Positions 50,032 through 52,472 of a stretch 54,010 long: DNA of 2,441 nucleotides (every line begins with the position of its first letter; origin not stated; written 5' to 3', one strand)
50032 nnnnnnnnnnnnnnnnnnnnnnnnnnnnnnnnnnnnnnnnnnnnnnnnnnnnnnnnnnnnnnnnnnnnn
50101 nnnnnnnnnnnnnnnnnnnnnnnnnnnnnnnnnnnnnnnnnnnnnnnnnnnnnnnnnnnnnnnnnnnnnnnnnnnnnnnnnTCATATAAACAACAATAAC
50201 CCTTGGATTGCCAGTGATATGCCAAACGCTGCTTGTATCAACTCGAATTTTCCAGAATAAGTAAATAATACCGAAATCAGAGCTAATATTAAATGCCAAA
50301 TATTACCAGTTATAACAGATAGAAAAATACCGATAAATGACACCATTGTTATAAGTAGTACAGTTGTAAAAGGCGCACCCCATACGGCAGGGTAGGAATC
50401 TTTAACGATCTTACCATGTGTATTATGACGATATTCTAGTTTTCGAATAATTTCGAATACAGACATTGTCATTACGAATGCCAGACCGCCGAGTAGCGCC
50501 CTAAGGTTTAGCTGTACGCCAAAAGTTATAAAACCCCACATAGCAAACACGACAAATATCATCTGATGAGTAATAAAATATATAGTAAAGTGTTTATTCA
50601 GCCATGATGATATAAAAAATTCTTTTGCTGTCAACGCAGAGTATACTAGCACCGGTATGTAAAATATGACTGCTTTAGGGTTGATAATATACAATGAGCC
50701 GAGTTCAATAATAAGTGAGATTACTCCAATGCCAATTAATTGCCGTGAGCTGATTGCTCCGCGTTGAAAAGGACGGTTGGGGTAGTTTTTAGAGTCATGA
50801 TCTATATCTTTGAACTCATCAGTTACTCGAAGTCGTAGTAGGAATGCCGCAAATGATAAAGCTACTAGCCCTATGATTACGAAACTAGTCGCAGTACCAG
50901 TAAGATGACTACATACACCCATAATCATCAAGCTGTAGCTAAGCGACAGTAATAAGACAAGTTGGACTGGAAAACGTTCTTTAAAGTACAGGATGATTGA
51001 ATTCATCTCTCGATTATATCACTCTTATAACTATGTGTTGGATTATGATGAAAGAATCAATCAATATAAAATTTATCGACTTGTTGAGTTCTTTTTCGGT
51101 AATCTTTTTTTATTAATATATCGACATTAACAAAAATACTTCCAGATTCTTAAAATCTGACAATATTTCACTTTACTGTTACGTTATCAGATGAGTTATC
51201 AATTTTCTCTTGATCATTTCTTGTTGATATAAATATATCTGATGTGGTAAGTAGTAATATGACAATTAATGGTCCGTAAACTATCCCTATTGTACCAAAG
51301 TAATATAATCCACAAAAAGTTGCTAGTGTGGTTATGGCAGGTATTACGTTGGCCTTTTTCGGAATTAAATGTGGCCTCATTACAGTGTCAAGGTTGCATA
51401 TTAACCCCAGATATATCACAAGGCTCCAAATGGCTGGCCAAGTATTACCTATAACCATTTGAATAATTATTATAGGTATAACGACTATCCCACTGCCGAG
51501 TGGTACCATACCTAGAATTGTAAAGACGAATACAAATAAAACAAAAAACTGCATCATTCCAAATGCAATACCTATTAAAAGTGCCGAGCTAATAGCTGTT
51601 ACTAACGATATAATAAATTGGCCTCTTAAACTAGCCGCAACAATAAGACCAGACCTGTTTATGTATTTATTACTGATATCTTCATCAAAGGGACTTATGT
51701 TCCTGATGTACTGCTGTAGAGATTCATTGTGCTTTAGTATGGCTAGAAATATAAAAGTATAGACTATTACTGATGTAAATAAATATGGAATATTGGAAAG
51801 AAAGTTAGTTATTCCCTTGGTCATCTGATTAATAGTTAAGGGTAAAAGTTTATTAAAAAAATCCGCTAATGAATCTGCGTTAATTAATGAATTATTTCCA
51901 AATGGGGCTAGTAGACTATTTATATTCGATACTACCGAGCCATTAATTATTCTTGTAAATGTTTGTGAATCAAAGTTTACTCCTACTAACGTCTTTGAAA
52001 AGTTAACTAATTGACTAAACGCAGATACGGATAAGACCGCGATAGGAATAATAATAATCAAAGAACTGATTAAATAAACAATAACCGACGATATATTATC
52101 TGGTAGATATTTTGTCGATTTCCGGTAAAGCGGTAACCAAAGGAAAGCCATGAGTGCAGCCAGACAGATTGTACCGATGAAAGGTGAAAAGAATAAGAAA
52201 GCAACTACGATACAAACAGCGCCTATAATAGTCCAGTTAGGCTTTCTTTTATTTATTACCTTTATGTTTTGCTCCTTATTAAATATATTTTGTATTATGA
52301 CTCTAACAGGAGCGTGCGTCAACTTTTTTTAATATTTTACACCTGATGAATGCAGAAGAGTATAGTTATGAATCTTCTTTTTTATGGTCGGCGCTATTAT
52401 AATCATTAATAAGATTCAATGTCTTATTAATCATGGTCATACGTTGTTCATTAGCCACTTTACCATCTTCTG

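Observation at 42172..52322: Convergent two-operon lipid locus mixing archaeal-type and bacterial-type phospholipid enzymes with a dikinase, an ATP-grasp ligase and acyltransferases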

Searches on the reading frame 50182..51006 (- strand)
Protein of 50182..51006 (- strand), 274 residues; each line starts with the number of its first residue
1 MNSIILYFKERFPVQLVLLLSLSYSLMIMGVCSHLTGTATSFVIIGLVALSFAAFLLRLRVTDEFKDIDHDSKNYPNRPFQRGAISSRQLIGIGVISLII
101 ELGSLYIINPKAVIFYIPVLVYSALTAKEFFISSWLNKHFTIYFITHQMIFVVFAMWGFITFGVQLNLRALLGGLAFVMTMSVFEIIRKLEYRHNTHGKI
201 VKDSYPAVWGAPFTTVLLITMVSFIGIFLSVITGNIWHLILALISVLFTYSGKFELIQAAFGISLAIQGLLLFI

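Call 3: search_protein_families(library=pfam, proteins=[window:50182-51006:-], max_evalue=0.1)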
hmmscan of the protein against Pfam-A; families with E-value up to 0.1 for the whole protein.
window:50182-51006:- (274 aa): 1 family
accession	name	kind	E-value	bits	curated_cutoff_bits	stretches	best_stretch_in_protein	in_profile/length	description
PF01040.23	UbiA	-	9.8e-12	45.1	34.2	1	45-250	27-223/250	UbiA prenyltransferase family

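Call 4: search_protein_families(library=ncbifam, proteins=[window:50182-51006:-], max_evalue=0.1)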
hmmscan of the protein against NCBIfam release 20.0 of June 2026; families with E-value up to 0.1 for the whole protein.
window:50182-51006:- (274 aa): 3 families
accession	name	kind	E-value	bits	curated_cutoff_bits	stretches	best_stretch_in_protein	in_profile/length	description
NF010118.0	PRK13592.1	equivalog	5.6e-12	45.7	443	1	4-246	5-245/299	prenyltransferase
NF009523.0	PRK12884.1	equivalog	7.3e-05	22.1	269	1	38-257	35-247/279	prenyltransferase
NF009522.0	PRK12883.1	equivalog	8.8e-05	22.1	353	1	61-232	55-219/279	geranylgeranylglycerol-phosphate geranylgeranyltransferase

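Call 50: search_solved_structures(query=window:50182-51006:-, max_evalue=1, show_alignments=2)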
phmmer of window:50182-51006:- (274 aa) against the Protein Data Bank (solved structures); distinct sequences matched with E-value up to 1: 0.

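Call 103: search_solved_structures(query=A6, max_evalue=10, show_alignments=3)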
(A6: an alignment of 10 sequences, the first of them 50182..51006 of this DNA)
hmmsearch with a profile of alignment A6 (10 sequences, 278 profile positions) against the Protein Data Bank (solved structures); distinct sequences matched with E-value up to 10: 3.
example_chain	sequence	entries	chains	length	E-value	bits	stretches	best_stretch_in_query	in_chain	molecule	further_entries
6m31_A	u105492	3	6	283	0.042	16.4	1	41-252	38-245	Digeranylgeranylglyceryl phosphate synthase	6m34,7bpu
9sas_C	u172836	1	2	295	0.65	12.4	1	63-224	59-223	Chlorophyll a synthase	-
9sau_C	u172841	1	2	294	0.68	12.4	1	63-223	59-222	Chlorophyll a synthase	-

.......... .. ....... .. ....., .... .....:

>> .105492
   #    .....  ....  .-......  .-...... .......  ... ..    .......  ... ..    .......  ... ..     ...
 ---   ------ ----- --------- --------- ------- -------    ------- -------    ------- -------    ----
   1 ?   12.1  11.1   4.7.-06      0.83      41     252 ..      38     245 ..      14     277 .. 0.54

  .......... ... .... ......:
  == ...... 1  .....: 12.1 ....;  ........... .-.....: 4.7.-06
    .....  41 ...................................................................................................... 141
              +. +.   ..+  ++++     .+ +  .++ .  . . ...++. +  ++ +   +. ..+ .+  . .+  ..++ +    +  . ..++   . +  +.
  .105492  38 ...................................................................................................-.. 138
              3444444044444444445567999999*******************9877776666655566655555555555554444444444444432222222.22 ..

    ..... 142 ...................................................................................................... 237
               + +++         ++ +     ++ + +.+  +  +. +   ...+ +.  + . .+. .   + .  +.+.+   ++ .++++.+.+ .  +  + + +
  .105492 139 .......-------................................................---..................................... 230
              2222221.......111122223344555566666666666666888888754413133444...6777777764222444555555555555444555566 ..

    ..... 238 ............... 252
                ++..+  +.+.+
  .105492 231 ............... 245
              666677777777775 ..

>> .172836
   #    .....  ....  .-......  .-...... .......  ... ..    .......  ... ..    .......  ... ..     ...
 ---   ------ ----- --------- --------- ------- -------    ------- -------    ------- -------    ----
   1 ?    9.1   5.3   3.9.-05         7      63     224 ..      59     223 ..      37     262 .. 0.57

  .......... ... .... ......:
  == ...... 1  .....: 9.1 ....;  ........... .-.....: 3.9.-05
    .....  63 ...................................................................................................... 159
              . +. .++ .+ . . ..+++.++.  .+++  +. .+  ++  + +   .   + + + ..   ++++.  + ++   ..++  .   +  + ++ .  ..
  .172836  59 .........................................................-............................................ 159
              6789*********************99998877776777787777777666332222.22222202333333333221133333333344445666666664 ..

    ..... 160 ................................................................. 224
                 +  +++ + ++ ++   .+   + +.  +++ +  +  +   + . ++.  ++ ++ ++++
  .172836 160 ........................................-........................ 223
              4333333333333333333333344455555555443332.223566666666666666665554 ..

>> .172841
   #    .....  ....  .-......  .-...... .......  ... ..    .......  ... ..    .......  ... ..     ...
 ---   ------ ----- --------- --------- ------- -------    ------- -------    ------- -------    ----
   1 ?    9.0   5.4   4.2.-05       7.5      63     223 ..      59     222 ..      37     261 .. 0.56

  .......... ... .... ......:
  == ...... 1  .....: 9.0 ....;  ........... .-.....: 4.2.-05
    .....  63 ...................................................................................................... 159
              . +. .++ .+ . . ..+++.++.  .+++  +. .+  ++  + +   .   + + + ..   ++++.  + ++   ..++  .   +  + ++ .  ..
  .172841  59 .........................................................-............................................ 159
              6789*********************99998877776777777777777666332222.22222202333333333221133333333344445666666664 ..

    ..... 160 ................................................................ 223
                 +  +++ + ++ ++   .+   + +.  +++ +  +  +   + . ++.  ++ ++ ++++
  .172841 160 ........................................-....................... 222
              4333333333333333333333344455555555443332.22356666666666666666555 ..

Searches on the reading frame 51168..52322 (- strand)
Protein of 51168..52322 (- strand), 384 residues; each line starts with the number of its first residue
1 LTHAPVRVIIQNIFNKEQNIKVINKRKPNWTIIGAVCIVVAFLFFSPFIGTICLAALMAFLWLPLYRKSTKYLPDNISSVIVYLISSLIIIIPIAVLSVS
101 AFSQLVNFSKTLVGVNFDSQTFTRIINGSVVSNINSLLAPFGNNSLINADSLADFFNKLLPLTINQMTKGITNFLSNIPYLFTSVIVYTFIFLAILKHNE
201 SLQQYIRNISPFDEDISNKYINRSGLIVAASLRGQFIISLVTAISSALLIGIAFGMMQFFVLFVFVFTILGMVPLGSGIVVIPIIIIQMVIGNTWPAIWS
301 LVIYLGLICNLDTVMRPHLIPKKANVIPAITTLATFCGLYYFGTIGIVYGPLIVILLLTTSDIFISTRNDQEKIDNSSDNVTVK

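Call 3: search_protein_families(library=pfam, proteins=[window:51168-52322:-], max_evalue=0.1)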
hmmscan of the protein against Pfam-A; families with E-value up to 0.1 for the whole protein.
window:51168-52322:- (384 aa): 2 families
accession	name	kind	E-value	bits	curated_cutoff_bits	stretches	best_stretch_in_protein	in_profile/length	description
PF01594.21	AI-2E_transport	-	3.2e-24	86.2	34.3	1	31-362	3-324/327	AI-2E family transporter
PF10724.14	DUF2516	-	0.0065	17.2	30.6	1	9-61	23-78/92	Protein of unknown function (DUF2516)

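Call 4: search_protein_families(library=ncbifam, proteins=[window:51168-52322:-], max_evalue=0.1)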
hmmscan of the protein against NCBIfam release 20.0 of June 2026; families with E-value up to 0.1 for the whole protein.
window:51168-52322:- (384 aa): 2 families
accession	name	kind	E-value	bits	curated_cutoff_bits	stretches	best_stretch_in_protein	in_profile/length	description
TIGR02872.1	spore_ytvI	equivalog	4.2e-21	75.7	198.15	1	31-358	9-333/341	sporulation integral membrane protein YtvI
NF008216.0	PRK10983.1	equivalog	2.4e-14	53.3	305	1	35-359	21-339/370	AI-2E family transporter YdiK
